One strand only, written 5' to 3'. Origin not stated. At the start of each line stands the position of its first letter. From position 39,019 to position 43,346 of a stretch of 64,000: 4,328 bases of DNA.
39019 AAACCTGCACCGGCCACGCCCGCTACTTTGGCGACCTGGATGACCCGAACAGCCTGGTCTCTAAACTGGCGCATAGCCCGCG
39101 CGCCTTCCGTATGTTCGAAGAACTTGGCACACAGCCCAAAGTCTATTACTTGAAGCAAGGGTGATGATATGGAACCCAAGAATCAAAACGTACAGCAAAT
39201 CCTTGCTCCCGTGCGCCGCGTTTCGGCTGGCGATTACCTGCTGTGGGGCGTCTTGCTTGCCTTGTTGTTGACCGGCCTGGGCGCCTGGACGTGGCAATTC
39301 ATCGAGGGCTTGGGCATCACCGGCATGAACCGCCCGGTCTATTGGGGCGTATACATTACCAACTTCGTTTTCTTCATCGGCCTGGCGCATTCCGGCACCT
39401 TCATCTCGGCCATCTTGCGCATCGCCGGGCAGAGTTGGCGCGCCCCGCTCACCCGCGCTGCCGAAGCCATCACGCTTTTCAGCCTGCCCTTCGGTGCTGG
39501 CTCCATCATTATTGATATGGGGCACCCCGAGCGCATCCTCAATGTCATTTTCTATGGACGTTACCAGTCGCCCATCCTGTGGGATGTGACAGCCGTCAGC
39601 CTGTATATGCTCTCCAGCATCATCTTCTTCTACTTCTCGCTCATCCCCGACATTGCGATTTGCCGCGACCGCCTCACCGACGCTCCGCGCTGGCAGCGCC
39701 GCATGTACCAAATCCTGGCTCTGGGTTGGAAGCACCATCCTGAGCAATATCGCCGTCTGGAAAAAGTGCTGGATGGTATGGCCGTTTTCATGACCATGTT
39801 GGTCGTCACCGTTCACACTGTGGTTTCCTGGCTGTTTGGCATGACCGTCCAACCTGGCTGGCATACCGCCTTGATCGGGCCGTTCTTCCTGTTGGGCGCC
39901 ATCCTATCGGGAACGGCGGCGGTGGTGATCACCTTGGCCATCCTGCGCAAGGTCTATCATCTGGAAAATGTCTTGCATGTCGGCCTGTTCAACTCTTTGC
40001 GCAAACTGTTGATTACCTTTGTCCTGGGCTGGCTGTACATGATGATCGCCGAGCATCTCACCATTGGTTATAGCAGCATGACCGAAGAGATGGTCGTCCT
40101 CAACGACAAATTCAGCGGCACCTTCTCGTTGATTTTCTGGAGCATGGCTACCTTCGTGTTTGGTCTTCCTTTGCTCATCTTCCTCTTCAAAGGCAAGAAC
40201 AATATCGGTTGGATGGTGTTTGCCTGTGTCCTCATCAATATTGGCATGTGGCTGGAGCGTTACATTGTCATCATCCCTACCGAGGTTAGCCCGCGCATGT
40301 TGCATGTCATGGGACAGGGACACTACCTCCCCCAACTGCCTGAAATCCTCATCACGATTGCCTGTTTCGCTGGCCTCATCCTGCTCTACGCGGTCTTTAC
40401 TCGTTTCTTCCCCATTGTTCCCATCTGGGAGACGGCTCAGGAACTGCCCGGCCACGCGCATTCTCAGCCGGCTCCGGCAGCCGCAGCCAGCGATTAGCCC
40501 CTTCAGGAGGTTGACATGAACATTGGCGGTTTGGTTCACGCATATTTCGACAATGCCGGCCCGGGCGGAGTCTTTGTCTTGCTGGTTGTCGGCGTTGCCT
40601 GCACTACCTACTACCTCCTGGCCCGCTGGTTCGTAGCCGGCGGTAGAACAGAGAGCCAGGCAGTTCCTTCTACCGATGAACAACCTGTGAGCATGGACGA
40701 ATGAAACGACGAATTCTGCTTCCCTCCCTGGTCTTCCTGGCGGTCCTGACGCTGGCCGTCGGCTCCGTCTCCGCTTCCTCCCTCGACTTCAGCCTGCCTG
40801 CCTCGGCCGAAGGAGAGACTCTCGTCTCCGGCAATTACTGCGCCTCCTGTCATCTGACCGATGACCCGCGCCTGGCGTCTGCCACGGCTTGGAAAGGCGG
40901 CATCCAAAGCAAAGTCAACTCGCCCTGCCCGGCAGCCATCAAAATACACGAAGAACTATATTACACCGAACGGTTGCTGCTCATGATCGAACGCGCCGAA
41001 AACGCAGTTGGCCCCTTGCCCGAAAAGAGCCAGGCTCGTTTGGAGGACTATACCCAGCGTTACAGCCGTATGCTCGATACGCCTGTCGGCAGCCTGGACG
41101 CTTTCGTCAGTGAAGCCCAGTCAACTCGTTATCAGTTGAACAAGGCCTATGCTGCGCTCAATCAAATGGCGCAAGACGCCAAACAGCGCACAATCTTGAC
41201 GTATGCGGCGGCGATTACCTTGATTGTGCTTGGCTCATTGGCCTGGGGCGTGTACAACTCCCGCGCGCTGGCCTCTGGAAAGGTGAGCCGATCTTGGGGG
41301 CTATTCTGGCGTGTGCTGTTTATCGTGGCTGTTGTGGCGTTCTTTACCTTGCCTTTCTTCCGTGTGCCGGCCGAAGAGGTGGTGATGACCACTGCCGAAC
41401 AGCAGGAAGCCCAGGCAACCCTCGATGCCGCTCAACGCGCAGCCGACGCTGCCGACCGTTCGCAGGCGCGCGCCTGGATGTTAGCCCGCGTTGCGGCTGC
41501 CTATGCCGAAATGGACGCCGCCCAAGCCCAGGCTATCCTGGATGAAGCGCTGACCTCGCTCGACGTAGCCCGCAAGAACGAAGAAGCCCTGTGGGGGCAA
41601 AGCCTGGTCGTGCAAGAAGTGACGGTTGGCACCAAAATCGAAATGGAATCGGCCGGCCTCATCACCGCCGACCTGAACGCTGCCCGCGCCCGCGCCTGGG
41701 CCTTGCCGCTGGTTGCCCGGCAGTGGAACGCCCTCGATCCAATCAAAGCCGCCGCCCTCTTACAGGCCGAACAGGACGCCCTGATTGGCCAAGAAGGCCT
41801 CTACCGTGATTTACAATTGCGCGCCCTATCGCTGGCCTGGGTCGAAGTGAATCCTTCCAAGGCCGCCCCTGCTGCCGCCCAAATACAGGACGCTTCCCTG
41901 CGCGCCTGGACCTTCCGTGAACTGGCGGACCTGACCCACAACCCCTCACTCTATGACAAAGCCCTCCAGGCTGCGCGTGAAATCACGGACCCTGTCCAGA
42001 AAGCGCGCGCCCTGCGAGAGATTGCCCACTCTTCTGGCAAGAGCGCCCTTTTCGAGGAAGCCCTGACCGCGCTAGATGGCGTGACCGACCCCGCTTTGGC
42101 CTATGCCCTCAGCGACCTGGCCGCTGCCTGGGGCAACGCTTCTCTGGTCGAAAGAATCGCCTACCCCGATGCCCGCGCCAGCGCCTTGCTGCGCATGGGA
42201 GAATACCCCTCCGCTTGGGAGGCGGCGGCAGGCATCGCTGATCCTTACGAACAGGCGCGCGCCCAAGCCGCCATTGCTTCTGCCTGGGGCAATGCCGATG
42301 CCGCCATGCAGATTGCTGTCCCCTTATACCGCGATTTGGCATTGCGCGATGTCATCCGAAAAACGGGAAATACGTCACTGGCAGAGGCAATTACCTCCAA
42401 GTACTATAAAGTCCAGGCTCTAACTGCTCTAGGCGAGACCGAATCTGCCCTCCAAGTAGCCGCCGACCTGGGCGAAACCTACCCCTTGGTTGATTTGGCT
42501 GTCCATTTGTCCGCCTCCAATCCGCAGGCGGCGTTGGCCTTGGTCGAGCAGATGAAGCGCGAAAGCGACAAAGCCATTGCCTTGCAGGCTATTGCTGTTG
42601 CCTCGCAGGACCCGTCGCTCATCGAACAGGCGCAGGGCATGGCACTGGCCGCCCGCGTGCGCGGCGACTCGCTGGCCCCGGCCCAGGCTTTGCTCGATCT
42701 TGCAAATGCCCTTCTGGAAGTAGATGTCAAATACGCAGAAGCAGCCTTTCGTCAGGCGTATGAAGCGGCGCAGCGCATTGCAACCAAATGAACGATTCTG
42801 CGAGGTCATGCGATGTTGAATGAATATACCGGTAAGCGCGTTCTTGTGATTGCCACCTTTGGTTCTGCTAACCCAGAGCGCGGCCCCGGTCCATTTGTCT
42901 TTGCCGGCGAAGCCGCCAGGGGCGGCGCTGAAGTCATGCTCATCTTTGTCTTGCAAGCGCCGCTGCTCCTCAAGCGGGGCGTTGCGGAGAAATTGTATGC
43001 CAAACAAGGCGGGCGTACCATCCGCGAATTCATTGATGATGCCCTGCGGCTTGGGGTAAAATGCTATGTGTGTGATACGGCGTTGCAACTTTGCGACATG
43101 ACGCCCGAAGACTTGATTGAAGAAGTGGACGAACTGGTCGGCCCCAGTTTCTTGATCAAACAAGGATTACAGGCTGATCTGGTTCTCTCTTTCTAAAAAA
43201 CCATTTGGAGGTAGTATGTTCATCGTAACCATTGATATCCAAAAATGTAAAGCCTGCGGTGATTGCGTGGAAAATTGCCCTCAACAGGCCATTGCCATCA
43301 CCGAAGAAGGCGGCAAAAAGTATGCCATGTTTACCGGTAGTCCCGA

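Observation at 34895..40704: Non-canonical respiratory module (diheme cyt c + TAT-Rieske + monoheme cyt c + PsrABC-like Mo/FeS/NrfD + small TM protein) in the position normally held by dsrJOP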

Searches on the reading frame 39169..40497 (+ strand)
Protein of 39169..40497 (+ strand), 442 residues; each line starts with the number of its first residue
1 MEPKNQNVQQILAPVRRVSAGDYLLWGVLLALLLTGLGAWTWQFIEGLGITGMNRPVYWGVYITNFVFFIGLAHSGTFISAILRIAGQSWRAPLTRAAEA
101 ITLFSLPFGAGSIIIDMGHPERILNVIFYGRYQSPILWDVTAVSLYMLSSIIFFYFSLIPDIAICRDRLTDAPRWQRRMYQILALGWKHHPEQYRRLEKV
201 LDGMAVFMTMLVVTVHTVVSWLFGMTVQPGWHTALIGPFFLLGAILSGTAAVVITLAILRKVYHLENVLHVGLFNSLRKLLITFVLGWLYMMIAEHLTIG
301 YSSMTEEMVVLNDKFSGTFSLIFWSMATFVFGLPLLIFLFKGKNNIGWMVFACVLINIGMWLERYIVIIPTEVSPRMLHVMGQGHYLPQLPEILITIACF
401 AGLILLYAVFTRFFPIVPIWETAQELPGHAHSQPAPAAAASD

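Call 3: search_protein_families(library=pfam, proteins=[window:39169-40497:+], max_evalue=0.01)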
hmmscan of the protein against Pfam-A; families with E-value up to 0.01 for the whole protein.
window:39169-40497:+ (442 aa): 1 family
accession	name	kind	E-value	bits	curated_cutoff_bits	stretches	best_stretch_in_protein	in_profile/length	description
PF03916.19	NrfD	-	1.5e-29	104.1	25.8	1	51-371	3-308/313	Polysulphide reductase, NrfD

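Call 4: search_protein_families(library=ncbifam, proteins=[window:39169-40497:+], max_evalue=0.01)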
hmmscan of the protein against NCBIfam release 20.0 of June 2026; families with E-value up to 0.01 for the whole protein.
window:39169-40497:+ (442 aa): 2 families
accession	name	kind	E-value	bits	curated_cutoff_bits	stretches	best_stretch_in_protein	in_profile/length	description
NF045798.1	DsrP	equivalog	9e-31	107.6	350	2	23-157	13-143/346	sulfate reduction electron transfer complex DsrMKJOP subunit DsrP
NF008133.1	PRK10881.1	equivalog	3.8e-16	59.5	450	1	28-418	18-375/377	Ni/Fe-hydrogenase cytochrome b subunit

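Call 10: search_solved_structures(query=window:39169-40497:+, max_evalue=0.001)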
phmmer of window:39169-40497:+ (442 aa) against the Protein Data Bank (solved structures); distinct sequences matched with E-value up to 0.001: 6.
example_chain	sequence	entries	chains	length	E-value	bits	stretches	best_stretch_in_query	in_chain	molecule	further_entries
6f0k_C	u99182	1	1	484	4.4e-63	217.2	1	30-427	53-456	Polysulphide reductase NrfD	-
6lod_C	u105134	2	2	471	2.3e-58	201.7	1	11-423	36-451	Polysulphide reductase NrfD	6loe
6btm_C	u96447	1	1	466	6.9e-58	200.1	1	12-426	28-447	Alternative Complex III subunit C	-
8k9e_C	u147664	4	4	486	1.6e-52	182.4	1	26-422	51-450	Polysulphide reductase NrfD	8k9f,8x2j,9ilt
6f0k_F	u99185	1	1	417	9.5e-05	25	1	211-370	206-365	ActF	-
8k9e_F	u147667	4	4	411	0.00015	24.3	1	202-370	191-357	Quinol:cytochrome c oxidoreductase quinone-binding subunit 2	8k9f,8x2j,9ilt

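Call 80: search_solved_structures(query=window:39169-40497:+, max_evalue=1e-40, show_alignments=1)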
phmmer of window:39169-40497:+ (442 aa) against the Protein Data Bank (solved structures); distinct sequences matched with E-value up to 1e-40: 4.
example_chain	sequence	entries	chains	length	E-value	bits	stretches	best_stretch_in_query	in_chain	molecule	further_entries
6f0k_C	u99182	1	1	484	4.4e-63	217.2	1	30-427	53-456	Polysulphide reductase NrfD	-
6lod_C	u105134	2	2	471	2.3e-58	201.7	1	11-423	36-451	Polysulphide reductase NrfD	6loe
6btm_C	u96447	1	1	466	6.9e-58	200.1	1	12-426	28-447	Alternative Complex III subunit C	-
8k9e_C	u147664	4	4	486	1.6e-52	182.4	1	26-422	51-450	Polysulphide reductase NrfD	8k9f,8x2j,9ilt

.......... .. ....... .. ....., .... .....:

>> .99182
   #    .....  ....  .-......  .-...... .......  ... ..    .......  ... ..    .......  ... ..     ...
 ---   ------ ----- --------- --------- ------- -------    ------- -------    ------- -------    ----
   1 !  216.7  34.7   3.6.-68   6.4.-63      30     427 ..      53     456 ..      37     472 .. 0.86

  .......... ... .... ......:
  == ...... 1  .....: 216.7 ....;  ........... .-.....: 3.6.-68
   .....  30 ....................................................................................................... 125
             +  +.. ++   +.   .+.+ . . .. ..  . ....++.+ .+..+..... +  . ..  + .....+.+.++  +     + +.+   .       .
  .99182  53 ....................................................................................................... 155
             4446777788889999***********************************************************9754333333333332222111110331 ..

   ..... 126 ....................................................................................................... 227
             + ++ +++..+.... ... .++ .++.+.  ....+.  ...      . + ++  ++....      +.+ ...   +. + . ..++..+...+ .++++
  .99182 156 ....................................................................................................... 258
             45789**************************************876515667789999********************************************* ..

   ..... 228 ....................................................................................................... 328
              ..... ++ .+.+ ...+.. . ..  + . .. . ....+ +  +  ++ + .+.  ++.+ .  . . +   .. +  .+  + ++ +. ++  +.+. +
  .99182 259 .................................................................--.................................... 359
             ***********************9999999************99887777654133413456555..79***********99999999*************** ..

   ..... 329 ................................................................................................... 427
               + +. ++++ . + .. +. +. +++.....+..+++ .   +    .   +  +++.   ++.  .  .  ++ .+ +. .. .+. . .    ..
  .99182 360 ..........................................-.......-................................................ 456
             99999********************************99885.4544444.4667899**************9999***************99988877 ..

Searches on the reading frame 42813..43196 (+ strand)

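Call 3: search_protein_families(library=pfam, proteins=[window:42813-43196:+], max_evalue=0.01)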
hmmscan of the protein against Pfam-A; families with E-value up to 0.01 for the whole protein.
window:42813-43196:+ (127 aa): 2 families
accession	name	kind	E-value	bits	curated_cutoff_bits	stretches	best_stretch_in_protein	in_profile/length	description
PF13686.11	DrsE_2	-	1.9e-06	28.3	25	1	58-123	89-153/156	DsrE/DsrF/DrsH-like family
PF02635.20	DsrE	-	1.6e-05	25.5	22.7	1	8-127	1-116/116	DsrE/DsrF-like family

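Call 4: search_protein_families(library=ncbifam, proteins=[window:42813-43196:+], max_evalue=0.01)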
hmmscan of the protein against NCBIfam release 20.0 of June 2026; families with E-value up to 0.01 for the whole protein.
window:42813-43196:+ (127 aa): 1 family
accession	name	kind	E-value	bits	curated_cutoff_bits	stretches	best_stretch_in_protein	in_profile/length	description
NF047629.1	SulfCarrDsrE2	equivalog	7.2e-05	23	210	0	65-125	98-157/159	sulfur carrier protein DsrE2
